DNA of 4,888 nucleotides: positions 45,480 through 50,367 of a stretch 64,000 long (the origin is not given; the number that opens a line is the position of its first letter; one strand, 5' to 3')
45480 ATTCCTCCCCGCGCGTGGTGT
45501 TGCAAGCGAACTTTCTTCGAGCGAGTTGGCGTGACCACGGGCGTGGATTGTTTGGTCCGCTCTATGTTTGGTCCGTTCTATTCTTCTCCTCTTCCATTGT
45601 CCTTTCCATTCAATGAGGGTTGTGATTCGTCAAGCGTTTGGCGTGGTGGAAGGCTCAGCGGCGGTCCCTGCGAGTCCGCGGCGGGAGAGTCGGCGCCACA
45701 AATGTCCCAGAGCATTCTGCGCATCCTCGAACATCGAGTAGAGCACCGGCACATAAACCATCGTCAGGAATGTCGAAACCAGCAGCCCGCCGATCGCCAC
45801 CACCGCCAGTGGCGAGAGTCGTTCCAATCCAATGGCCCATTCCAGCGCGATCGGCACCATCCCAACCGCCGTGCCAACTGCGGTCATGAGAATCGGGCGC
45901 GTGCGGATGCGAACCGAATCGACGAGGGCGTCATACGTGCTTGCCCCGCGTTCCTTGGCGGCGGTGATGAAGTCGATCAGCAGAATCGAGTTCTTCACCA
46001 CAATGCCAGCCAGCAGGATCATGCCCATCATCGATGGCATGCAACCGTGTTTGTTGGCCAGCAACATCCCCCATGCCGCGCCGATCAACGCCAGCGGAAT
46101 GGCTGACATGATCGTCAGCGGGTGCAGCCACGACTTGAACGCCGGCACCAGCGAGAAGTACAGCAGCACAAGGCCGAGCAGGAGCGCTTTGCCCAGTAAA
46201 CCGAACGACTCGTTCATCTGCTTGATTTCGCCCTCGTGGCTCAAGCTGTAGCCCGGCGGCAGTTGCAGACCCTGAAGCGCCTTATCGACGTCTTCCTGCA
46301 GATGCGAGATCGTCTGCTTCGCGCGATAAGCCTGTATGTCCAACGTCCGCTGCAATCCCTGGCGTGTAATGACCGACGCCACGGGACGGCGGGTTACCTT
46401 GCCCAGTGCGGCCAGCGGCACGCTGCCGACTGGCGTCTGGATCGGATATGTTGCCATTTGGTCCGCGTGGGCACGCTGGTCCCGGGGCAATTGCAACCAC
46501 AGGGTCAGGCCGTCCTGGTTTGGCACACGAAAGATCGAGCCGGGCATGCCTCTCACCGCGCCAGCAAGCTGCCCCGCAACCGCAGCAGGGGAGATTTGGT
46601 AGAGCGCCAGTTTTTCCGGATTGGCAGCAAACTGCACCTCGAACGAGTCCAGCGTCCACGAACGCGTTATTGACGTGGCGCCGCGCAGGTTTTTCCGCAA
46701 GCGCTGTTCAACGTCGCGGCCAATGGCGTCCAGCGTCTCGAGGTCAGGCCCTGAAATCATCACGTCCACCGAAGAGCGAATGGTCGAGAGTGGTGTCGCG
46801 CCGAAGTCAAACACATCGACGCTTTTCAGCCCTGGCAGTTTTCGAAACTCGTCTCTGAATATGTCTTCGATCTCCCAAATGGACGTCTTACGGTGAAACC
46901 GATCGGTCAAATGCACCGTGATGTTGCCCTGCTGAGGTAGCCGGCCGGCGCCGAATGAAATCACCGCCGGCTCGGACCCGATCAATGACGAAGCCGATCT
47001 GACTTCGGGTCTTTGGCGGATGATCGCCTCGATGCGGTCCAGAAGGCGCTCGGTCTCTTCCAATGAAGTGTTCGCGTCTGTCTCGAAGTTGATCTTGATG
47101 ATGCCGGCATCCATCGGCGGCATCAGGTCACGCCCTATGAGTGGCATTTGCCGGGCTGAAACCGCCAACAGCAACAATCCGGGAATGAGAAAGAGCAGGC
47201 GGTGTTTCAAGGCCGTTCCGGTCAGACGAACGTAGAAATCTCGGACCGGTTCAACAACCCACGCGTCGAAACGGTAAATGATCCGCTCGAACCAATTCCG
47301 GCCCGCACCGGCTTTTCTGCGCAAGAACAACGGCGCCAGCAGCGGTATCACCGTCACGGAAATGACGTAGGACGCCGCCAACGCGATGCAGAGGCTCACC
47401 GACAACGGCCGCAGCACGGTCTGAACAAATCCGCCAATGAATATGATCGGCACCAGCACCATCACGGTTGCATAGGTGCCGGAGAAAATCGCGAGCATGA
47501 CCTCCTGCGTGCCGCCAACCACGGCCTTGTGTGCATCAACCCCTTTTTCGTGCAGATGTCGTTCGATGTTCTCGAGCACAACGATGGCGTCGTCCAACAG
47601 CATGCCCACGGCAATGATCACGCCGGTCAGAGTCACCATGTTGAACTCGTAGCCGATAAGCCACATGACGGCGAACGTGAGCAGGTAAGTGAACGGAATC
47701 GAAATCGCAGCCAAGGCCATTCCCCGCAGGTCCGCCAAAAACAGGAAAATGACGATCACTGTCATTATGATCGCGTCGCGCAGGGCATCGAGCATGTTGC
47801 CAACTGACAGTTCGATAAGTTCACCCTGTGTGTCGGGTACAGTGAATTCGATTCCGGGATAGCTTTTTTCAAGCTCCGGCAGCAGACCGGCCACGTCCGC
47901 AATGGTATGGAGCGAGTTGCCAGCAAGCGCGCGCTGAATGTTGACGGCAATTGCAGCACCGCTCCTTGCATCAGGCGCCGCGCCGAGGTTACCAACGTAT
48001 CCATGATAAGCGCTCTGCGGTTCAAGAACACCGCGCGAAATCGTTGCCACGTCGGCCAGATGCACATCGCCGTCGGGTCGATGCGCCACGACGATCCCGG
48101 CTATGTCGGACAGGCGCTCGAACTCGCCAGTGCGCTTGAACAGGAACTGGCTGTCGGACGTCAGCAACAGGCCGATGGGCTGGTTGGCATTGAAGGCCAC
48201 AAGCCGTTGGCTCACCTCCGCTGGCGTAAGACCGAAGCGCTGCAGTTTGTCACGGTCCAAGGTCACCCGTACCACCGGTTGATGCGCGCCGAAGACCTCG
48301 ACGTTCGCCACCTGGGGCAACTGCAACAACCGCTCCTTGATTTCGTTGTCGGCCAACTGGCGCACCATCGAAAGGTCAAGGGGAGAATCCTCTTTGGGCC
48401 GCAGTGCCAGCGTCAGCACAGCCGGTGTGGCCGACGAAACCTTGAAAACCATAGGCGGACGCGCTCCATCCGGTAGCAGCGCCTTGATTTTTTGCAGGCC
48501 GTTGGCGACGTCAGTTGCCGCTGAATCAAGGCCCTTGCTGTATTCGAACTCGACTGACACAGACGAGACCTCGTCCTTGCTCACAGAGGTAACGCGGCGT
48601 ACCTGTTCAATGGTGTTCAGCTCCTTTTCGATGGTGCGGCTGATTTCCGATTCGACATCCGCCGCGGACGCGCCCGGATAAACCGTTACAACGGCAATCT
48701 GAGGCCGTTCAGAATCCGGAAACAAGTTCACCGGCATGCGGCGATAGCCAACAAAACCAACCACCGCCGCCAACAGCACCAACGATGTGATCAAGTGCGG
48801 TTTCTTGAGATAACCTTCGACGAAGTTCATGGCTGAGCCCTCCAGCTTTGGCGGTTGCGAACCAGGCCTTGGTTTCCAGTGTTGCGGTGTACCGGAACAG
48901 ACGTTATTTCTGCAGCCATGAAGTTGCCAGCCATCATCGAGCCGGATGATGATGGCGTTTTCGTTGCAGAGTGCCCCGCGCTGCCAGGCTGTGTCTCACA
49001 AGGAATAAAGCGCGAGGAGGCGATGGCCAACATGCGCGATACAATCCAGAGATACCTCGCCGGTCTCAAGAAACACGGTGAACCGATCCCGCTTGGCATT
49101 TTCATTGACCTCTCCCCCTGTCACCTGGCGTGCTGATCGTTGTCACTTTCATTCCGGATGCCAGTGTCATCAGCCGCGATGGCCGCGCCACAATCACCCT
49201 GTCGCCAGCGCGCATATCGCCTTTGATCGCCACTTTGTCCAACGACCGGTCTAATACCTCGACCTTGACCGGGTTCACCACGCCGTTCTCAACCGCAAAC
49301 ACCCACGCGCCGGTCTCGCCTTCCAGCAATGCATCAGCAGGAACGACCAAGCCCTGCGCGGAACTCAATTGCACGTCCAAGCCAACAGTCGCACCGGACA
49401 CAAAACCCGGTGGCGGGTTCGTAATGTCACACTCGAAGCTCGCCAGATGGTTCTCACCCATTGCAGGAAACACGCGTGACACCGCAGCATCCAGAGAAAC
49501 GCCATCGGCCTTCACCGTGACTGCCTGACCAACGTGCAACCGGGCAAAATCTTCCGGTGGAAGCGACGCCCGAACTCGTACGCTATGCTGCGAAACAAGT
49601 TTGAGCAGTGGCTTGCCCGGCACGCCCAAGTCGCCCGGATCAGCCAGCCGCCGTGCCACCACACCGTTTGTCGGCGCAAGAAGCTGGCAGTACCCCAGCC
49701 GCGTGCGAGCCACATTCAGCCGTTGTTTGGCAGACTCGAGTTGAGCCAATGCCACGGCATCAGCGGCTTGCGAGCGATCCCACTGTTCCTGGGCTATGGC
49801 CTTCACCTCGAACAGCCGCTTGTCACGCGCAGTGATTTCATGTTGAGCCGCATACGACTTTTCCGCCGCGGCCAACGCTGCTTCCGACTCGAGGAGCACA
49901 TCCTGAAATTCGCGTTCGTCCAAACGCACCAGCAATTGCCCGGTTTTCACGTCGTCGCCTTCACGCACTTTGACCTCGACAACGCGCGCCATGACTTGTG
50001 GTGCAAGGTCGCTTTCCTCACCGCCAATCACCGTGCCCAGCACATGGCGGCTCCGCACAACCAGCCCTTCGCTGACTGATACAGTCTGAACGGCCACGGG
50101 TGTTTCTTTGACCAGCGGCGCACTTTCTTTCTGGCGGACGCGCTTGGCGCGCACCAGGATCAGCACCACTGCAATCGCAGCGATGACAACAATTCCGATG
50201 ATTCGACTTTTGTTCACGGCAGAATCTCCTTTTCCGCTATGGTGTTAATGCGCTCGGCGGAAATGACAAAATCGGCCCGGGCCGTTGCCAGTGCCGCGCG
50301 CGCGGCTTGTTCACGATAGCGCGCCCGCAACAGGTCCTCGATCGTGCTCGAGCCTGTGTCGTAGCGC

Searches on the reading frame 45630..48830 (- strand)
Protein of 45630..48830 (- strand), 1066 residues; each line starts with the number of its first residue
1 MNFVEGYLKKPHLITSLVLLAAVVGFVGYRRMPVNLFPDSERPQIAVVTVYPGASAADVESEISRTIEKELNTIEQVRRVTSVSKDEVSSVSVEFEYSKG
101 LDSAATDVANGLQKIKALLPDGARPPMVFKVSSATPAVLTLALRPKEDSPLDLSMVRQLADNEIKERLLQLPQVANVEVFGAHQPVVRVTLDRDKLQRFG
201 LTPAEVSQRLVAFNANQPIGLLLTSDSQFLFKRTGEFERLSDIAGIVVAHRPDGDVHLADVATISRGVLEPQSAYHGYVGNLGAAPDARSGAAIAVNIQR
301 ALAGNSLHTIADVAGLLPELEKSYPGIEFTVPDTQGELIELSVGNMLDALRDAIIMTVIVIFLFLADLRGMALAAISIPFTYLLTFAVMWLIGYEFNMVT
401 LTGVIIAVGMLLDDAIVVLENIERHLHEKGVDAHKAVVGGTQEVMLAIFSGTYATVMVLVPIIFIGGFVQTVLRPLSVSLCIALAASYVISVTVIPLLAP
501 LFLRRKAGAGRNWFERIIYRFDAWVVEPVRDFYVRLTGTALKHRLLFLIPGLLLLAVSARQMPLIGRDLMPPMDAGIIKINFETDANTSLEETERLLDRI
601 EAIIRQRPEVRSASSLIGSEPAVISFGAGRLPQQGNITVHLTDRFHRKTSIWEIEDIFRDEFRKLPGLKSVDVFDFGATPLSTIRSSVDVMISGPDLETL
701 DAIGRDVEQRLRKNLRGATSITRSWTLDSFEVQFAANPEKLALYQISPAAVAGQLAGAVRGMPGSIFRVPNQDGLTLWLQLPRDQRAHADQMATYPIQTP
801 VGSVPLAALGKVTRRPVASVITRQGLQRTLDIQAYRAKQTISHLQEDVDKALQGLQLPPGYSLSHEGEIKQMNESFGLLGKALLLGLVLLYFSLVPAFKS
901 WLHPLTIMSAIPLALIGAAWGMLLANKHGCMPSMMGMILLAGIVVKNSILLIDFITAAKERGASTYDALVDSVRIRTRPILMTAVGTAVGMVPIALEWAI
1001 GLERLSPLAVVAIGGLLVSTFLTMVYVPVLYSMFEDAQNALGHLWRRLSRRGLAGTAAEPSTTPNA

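Call 98: search_protein_families(library=ncbifam, proteins=[window:45630-48830:-], max_evalue=0.00001)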
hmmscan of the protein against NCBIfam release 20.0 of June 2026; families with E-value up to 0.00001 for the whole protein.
window:45630-48830:- (1066 aa): 14 families
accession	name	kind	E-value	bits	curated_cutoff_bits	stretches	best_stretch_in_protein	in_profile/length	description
NF033617.1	RND_permease_2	subfamily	3.1e-163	545.2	1250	1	8-1035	5-1008/1009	multidrug efflux RND transporter permease subunit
NF000282.2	RND_permease_1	subfamily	4.7e-128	428.7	1250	1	7-1034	4-1027/1029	multidrug efflux RND transporter permease subunit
NF007798.0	PRK10503.1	equivalog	4.2e-118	395.4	1584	1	15-1037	23-1025/1040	MdtB/MuxB family multidrug efflux RND transporter permease subunit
TIGR00915.1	2A0602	subfamily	2.2e-113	380.1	940.35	1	7-1033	5-1027/1050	efflux RND transporter permease subunit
TIGR00914.1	2A0601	subfamily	7.3e-110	368.3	701.45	1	8-1037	10-1038/1051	CusA/CzcA family heavy metal efflux RND transporter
NF007905.0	PRK10614.1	equivalog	1e-106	357.8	1774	1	1-1038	1-1012/1025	multidrug efflux RND transporter permease subunit MdtC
NF007133.0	PRK09579.1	equivalog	2.1e-92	310.3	1763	1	1-1037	1-1005/1017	multidrug efflux RND transporter permease subunit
NF007131.0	PRK09577.1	equivalog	1.7e-79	267.8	1768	1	10-1033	8-1021/1045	multidrug efflux RND transporter permease subunit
NF007842.1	PRK10555.1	equivalog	2.9e-73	247.2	1854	2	7-622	5-617/1036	multidrug efflux RND transporter permease AcrD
NF011706.2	PRK15127.1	equivalog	3.1e-66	224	2150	2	14-678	12-668/1049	multidrug efflux RND transporter permease subunit AcrB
NF000037.1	RND_perm_OqxB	exception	9.3e-64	215.7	2200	2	1-536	1-531/1050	multidrug efflux RND transporter permease subunit OqxB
TIGR00916.1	2A0604s01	subfamily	5.5e-09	36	148.6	1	354-491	96-230/231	SecD/SecF family protein translocase subunit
TIGR00921.1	2A067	subfamily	1.7e-07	29.7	351.9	0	844-1038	155-350/733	hydrophobe/amphiphile efflux-3 (HAE3) family transporter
NF009583.0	PRK13024.1-3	subfamily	1.8e-07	29.6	721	1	356-561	291-480/755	protein translocase subunit SecDF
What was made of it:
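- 45630..51608 (-): TolC-like (50214..51608), RND adaptor (49102..50217) and RND permease (45630..48830), downstream on the same strand. NCBIfam (call 98).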

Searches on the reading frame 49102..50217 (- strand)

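Call 98: search_protein_families(library=ncbifam, proteins=[window:49102-50217:-], max_evalue=0.00001)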
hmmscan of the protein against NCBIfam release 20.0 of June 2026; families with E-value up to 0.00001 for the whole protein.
window:49102-50217:- (371 aa): 19 families
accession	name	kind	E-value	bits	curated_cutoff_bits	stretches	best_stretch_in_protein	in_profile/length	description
TIGR01730.1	RND_mfp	subfamily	1.1e-55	188.9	94.9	1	43-359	1-320/322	efflux RND transporter periplasmic adaptor subunit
TIGR00999.1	8a0102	subfamily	1.2e-31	109.8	319.3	1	87-344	1-265/271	CzcB/NccB family metal efflux transporter periplasmic adaptor subunit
TIGR00998.1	8a0101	subfamily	6.9e-20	71.2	390.8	2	159-238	187-266/334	EmrA/EmrK family multidrug efflux transporter periplasmic adaptor subunit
NF007132.1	PRK09578.1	equivalog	7.1e-19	67.8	512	1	13-197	13-194/396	MexX/AxyX family multidrug efflux RND transporter periplasmic adaptor subunit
NF008589.1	PRK11556.1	equivalog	1.8e-16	60.1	391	1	37-229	53-247/392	MdtA/MuxA family multidrug efflux RND transporter periplasmic adaptor subunit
NF002939.0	PRK03598.1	equivalog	4.7e-16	58.9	393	1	154-240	182-268/332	secretion protein HlyD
NF033138.2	RND-peri-MexC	equivalog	3e-15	56.2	625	1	4-198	4-193/375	MexC family multidrug efflux RND transporter periplasmic adaptor subunit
NF045904.1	RND-peri-MexE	equivalog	3.3e-15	55.9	714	1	12-210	12-206/390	multidrug efflux RND transporter periplasmic adaptor subunit MexE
NF000272.2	OqxA_adapt_sub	exception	1.1e-14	54.2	835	1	16-218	19-220/391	multidrug efflux RND transporter periplasmic adaptor subunit OqxA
NF007785.0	PRK10476.1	equivalog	4.9e-14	51.9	376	2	66-157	46-134/347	multidrug transporter subunit MdtN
TIGR01843.1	type_I_hlyD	subfamily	2.2e-13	49.9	208.65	1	122-238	219-334/422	HlyD family type I secretion periplasmic adaptor subunit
NF007850.1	PRK10559.1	equivalog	2.6e-12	46.5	400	1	71-235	43-206/303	p-hydroxybenzoic acid efflux pump subunit AaeA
NF011715.0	PRK15136.1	equivalog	4e-11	42.2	563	0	167-238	206-277/390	multidrug efflux MFS transporter periplasmic adaptor subunit EmrA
TIGR02971.1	heterocyst_DevB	subfamily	2.4e-10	40.3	129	0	115-241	151-268/327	ABC exporter membrane fusion protein, DevB family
NF008606.0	PRK11578.1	equivalog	6e-10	38.8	342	1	15-189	13-196/371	macrolide transporter subunit MacA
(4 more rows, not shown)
